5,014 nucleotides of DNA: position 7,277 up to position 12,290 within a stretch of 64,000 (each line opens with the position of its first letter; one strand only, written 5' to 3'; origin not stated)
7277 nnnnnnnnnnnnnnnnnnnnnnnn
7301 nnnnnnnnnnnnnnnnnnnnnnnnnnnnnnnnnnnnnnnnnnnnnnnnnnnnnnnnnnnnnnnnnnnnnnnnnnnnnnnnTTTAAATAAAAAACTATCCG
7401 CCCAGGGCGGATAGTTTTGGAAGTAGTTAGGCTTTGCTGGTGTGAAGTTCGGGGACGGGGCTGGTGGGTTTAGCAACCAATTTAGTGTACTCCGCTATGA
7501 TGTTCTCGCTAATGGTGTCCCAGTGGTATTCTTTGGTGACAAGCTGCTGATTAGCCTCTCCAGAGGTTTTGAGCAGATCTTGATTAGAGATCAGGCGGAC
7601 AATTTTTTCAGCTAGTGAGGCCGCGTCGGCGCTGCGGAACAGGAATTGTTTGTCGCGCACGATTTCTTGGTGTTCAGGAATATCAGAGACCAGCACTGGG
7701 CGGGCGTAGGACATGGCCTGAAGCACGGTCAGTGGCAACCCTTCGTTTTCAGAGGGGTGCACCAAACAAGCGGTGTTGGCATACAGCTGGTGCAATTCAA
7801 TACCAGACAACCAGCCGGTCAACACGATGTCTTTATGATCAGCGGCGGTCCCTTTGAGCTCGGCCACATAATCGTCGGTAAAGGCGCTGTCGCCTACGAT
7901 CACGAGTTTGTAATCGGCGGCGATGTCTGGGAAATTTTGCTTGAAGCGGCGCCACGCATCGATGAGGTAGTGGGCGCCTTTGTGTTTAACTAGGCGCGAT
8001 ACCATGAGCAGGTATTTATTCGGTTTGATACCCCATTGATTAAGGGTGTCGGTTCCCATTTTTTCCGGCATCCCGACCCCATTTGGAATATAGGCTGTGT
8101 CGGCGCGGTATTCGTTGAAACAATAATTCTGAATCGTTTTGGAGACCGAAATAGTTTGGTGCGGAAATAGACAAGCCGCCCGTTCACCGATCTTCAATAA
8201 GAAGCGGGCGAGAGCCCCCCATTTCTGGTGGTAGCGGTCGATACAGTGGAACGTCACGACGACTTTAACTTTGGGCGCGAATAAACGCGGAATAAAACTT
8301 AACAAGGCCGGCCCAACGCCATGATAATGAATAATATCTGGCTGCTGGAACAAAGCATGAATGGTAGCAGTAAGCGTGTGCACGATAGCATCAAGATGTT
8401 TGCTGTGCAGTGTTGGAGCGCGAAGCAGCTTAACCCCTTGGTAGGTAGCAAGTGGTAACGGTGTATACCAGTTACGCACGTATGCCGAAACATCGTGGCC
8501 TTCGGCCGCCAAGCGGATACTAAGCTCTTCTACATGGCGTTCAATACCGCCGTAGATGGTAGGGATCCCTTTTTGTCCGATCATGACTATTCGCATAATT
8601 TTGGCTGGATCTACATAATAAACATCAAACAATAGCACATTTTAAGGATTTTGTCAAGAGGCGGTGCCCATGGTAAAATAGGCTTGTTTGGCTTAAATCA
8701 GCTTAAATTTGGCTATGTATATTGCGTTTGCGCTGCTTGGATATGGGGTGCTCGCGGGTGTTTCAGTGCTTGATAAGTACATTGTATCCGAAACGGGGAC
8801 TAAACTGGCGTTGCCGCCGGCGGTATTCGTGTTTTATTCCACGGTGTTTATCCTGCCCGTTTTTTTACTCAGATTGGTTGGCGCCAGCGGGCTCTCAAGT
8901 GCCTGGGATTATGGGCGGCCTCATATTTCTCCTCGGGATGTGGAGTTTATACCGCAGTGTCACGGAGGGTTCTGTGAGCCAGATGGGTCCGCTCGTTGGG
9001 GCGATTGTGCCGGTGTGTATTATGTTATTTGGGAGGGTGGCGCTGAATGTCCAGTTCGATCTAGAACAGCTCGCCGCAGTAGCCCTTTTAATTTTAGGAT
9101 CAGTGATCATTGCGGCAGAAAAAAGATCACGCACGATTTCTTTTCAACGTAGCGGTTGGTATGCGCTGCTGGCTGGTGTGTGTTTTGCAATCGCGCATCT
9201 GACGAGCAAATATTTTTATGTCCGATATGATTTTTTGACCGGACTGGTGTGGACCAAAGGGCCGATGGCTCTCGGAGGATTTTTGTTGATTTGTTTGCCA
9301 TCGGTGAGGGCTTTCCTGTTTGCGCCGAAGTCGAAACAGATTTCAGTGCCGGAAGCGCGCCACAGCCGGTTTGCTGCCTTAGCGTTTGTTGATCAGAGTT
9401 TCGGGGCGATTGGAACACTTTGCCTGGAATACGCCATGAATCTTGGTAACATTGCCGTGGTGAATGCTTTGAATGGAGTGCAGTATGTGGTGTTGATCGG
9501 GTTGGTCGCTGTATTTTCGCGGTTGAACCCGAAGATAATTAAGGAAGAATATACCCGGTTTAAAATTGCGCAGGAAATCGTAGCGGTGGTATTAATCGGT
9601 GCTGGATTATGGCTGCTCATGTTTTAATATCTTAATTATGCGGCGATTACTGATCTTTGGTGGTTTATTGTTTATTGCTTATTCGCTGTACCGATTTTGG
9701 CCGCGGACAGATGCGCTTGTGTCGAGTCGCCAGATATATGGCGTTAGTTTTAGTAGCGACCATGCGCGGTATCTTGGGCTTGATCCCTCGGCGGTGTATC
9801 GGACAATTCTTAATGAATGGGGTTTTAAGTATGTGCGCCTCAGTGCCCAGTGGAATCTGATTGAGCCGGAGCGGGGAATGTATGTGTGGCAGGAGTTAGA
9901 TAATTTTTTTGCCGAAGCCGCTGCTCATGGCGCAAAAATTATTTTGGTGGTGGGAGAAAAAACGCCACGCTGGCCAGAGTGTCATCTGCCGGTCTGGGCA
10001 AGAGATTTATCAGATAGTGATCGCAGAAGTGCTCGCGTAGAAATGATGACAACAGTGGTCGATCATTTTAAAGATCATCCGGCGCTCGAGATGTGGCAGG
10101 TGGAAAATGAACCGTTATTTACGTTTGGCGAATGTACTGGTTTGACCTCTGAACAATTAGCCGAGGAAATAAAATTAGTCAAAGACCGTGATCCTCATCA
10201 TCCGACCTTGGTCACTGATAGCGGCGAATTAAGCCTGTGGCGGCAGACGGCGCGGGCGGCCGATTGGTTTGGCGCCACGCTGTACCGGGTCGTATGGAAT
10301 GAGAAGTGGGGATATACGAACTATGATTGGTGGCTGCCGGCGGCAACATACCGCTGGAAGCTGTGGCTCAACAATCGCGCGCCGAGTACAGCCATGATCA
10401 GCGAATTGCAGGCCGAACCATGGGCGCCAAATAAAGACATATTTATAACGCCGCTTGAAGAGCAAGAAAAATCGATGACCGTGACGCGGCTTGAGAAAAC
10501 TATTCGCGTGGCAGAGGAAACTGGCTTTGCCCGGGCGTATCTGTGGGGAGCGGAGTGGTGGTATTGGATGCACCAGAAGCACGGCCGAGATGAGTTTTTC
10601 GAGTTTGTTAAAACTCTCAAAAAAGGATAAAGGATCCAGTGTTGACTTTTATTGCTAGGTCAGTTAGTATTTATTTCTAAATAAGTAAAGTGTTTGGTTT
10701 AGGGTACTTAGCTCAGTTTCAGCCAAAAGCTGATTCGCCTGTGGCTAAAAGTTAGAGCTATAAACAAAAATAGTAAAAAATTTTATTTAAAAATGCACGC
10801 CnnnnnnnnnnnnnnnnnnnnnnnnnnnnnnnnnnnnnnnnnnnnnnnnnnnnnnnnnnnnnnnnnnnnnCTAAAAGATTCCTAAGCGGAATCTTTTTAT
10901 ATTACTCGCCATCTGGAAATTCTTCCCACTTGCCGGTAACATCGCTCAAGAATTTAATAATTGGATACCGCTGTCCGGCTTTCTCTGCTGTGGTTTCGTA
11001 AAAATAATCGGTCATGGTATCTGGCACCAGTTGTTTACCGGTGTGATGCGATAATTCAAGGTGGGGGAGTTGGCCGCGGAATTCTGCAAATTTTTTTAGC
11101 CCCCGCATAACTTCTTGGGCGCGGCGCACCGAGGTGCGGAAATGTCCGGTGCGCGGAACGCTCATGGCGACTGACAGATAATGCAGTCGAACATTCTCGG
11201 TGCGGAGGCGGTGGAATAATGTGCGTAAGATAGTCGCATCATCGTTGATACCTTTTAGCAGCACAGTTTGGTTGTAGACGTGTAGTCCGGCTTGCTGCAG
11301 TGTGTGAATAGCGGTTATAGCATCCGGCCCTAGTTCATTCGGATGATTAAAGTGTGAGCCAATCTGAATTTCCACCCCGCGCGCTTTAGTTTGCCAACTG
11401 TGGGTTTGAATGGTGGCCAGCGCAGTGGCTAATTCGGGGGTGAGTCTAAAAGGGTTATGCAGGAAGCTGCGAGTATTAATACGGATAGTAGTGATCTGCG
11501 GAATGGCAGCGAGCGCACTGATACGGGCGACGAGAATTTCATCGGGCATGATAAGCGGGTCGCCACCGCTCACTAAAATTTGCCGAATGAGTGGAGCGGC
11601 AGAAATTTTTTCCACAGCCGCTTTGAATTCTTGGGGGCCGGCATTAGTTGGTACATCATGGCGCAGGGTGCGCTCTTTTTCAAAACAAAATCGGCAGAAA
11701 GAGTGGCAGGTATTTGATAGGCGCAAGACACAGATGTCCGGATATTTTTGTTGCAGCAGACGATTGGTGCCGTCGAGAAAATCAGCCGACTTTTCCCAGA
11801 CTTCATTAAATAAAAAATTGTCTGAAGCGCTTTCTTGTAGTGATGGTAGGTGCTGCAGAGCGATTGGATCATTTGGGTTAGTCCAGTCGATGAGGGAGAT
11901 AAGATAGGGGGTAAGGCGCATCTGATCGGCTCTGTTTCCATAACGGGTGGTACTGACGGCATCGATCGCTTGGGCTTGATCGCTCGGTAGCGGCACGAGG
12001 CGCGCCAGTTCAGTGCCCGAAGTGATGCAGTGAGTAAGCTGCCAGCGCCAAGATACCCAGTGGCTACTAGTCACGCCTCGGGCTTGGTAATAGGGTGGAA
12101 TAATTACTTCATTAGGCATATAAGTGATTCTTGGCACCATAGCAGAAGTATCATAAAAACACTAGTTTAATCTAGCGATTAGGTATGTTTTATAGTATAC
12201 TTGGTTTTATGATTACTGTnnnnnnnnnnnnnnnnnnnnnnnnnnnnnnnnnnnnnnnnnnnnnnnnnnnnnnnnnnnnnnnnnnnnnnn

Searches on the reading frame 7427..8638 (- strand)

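Call 34: search_protein_families(library=pfam, proteins=[window:7427-8638:-], max_evalue=0.05)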
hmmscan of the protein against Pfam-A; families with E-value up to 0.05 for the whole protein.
window:7427-8638:- (403 aa): 8 families
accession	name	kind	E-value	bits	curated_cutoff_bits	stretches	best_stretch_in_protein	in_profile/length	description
PF00534.26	Glycos_transf_1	-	5.3e-28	98.1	26.4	1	202-364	9-170/172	Glycosyl transferases group 1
PF13692.12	Glyco_trans_1_4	-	3e-27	96.1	27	1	208-352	2-142/142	Glycosyl transferases group 1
PF13439.12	Glyco_transf_4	-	2.2e-21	77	28.5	1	29-188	1-166/170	Glycosyltransferase Family 4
PF13579.12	Glyco_trans_4_4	-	3.8e-12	47.3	29.7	1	30-187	1-158/158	Glycosyl transferase 4-like domain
PF20706.3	GT4-conflict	-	7.3e-09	35.5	26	1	30-319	12-312/385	Family 4 Glycosyltransferase in conflict systems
PF13524.12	Glyco_trans_1_2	-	1.6e-06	28.6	25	1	242-381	14-143/144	Glycosyl transferase-like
PF09314.17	DUF1972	-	4.3e-06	26.9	25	0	17-40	4-27/186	Domain of unknown function (DUF1972)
PF08323.17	Glyco_transf_5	-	0.018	15.2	22.7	0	17-56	2-42/239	Starch synthase catalytic domain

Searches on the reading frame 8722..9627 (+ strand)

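Call 36: search_protein_families(library=pfam, proteins=[window:8722-9627:+], max_evalue=0.001)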
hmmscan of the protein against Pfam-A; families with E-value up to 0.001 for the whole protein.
window:8722-9627:+ (301 aa): 1 family
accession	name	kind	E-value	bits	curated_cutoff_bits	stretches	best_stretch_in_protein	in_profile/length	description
PF00892.27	EamA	-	2.1e-06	28.5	28.2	1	63-130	67-133/135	EamA-like transporter family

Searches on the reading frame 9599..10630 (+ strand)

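Call 36: search_protein_families(library=pfam, proteins=[window:9599-10630:+], max_evalue=0.001)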
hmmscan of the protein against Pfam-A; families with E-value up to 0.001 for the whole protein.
window:9599-10630:+ (343 aa): 2 families
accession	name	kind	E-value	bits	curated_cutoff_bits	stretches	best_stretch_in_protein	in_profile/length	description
PF02449.21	Glyco_hydro_42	-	8.4e-11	42.3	21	1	71-125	19-75/376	Beta-galactosidase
PF02836.23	Glyco_hydro_2_C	-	0.00012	21.8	21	1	123-201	95-156/302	Glycosyl hydrolases family 2, TIM barrel domain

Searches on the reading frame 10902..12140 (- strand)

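Call 36: search_protein_families(library=pfam, proteins=[window:10902-12140:-], max_evalue=0.001)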
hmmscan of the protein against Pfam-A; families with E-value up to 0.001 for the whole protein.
window:10902-12140:- (412 aa): 1 family
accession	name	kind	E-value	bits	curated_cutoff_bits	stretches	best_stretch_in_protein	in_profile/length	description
PF04055.27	Radical_SAM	-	3.5e-11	44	29.5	1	141-301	3-157/166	Radical SAM superfamily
